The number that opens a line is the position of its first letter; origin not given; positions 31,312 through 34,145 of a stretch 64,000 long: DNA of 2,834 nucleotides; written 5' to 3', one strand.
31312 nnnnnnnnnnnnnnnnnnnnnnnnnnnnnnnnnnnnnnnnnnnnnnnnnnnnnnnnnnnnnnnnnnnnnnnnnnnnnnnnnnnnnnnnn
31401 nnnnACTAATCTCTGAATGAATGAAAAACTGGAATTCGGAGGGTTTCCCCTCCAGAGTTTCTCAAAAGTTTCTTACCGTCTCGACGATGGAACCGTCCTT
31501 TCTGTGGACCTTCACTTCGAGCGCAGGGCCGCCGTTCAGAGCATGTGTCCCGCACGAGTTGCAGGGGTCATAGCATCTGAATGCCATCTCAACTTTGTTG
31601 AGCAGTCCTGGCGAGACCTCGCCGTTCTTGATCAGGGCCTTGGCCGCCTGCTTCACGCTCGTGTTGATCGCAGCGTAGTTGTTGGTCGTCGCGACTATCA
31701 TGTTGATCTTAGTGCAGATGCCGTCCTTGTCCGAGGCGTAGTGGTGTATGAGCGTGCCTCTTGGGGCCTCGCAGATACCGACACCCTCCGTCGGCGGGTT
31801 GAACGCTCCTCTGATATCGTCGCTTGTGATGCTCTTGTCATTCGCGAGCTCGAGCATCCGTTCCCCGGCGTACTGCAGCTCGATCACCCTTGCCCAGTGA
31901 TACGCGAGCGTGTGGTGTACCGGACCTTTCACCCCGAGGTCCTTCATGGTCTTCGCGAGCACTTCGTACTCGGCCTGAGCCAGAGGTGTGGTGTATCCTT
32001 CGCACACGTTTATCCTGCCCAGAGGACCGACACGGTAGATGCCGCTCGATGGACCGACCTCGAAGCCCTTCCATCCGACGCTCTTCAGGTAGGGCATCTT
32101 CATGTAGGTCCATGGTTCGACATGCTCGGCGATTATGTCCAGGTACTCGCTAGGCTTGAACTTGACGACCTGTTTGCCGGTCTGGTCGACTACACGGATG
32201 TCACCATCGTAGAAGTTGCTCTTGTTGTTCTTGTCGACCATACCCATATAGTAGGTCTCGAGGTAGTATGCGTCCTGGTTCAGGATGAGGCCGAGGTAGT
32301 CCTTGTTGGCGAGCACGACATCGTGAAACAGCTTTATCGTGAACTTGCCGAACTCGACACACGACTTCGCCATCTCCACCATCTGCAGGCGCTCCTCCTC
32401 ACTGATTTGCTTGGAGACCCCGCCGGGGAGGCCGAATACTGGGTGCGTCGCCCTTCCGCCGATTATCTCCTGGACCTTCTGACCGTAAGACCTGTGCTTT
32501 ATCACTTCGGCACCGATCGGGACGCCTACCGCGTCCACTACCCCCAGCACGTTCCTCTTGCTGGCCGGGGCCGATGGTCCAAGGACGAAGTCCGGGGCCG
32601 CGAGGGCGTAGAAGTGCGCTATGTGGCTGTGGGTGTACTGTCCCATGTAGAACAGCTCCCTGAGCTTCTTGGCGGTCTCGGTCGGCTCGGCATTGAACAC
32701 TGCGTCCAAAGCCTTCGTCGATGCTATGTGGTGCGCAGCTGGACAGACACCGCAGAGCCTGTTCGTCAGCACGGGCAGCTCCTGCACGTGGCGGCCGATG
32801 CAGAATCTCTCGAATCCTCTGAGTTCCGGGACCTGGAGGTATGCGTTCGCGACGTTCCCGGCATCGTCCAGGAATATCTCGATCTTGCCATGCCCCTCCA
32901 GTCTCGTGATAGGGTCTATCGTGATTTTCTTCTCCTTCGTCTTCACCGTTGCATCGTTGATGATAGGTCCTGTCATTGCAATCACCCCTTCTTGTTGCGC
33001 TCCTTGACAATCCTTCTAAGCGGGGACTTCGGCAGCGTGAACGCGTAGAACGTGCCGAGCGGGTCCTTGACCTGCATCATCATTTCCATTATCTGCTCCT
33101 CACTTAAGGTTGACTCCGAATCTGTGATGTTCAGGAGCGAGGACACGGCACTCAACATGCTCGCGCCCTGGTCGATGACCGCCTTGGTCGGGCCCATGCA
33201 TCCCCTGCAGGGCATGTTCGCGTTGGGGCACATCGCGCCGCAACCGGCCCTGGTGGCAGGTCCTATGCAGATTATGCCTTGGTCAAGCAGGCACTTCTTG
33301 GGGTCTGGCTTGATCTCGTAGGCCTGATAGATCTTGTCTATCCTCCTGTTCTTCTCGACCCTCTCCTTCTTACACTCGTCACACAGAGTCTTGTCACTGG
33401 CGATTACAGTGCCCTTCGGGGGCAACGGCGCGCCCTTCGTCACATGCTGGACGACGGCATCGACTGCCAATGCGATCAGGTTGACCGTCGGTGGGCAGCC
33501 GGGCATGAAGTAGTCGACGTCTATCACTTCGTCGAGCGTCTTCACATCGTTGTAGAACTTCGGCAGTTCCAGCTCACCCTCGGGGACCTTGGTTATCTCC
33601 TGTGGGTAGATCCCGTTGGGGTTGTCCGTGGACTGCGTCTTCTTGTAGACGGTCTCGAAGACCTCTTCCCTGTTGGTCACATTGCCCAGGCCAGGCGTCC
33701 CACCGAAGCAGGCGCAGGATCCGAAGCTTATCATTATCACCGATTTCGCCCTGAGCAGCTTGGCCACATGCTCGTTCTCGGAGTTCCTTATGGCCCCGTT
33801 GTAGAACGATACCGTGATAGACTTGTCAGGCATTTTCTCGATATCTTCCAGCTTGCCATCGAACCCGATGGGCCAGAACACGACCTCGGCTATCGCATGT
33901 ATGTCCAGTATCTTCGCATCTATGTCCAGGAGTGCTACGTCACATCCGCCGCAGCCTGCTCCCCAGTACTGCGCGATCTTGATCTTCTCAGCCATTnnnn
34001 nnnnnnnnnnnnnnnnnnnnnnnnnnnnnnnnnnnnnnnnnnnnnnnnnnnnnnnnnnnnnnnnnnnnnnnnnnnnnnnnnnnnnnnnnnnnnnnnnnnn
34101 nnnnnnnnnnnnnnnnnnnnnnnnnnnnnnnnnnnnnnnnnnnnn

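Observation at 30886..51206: About 20-kb co-directional Hdr/Mvh supercluster with three repeated 'double-HdrA + MvhD' modules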

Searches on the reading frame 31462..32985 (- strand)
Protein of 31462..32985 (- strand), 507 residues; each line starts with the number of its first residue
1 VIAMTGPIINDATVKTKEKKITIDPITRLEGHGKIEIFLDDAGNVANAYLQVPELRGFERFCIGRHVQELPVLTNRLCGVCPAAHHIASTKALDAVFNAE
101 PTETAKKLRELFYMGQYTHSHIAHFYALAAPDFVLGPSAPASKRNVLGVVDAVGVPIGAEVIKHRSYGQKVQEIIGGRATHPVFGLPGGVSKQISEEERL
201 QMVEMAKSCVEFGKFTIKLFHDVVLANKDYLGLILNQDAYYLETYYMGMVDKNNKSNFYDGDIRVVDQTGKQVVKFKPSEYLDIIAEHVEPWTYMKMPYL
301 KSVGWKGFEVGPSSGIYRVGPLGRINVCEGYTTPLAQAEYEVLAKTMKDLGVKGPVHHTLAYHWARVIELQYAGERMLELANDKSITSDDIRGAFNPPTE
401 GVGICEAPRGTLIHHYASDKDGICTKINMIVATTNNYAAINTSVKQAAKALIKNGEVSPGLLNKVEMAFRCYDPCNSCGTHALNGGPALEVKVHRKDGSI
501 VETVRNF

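Call 5: search_protein_families(library=pfam, proteins=[window:31462-32985:-], max_evalue=0.001)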
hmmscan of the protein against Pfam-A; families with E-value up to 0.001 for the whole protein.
window:31462-32985:- (507 aa): 1 family
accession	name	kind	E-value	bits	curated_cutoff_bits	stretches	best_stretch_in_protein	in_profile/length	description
PF00374.24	NiFeSe_Hases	-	1.8e-35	123.3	25.8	2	56-134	1-79/508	Nickel-dependent hydrogenase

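Call 52: search_protein_families(library=ncbifam, proteins=[window:31462-32985:-], max_evalue=0.00001)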
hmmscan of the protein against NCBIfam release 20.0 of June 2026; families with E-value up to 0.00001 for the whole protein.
window:31462-32985:- (507 aa): 9 families
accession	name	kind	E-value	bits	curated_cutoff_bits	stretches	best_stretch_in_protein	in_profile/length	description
NF041785.2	VhuA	equivalog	2e-125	418.6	800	1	20-453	3-418/418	F420-non-reducing hydrogenase Vhu subunit A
NF040828.1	sulfhyd_ShyA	equivalog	4.4e-48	164.2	700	2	21-222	3-196/415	NAD(P)-dependent hydrogenase/sulfhydrogenase 2 subunit alpha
NF033181.1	NiFeSe_hydrog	equivalog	7.3e-48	163.7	600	2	19-138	2-120/507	nickel-dependent hydrogenase large subunit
NF045518.1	H2_NiFeSe_large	exception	3.9e-47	161.2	780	1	20-484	3-483/485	NiFeSe hydrogenase large subunit HysA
TIGR03295.1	frhA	equivalog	1.3e-43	149.5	392.5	2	19-225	3-201/412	coenzyme F420 hydrogenase subunit alpha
NF040832.1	sulfhyd_HydA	equivalog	4.6e-35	121.5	880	1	21-482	5-423/426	NADPH-dependent hydrogenase/sulfhydrogenase 1 subunit alpha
NF007778.0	PRK10467.1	equivalog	2.6e-27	95.4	969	1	18-135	2-118/567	hydrogenase 2 large subunit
NF007550.0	PRK10170.1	equivalog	2.8e-25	88.8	1101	2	13-134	11-132/597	Ni/Fe-hydrogenase large subunit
NF041786.2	VhuU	equivalog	5.4e-06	26.1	70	1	461-484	7-30/45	F420-non-reducing hydrogenase selenoprotein subunit VhuU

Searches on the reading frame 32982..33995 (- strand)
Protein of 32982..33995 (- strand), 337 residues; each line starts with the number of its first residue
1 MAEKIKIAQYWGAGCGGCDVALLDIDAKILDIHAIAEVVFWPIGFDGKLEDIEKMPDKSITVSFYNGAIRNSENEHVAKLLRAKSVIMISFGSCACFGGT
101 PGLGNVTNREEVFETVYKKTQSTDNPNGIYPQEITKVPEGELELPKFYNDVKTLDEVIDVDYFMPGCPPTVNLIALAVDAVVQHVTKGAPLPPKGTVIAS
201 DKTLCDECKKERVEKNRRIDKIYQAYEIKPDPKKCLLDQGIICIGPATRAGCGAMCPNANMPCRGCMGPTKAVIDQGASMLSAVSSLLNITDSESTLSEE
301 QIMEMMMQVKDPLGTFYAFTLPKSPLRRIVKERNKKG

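Call 5: search_protein_families(library=pfam, proteins=[window:32982-33995:-], max_evalue=0.001)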
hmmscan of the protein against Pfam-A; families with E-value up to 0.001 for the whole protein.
window:32982-33995:- (337 aa): 1 family
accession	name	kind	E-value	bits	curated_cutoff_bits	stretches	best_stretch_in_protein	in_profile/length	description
PF01058.29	Oxidored_q6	-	5.2e-19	68.7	27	1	15-177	1-124/128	NADH ubiquinone oxidoreductase, 20 Kd subunit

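Call 52: search_protein_families(library=ncbifam, proteins=[window:32982-33995:-], max_evalue=0.00001)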
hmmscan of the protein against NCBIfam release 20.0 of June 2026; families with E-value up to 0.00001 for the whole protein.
window:32982-33995:- (337 aa): 5 families
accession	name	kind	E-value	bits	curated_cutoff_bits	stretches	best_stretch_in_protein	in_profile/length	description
NF045875.1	F420_non_VhuG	exception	1.1e-67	228.4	450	1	1-284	1-254/286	F420-non-reducing hydrogenase subunit VhuG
NF040836.1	sulfhyd_HydD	equivalog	7.7e-21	74.4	500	2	3-128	4-122/261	NADPH-dependent hydrogenase/sulfhydrogenase 1 subunit delta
NF040831.1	sulfhyd_ShyD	equivalog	8.1e-13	48.5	460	1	7-274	3-211/240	NAD(P)-dependent hydrogenase/sulfhydrogenase 2 subunit delta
TIGR03294.1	FrhG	equivalog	1.9e-11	44.1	245.5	0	5-99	2-92/228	coenzyme F420 hydrogenase subunit gamma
NF005012.1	PRK06411.1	subfamily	4.3e-06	26.4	116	0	147-187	120-160/166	NADH-quinone oxidoreductase subunit NuoB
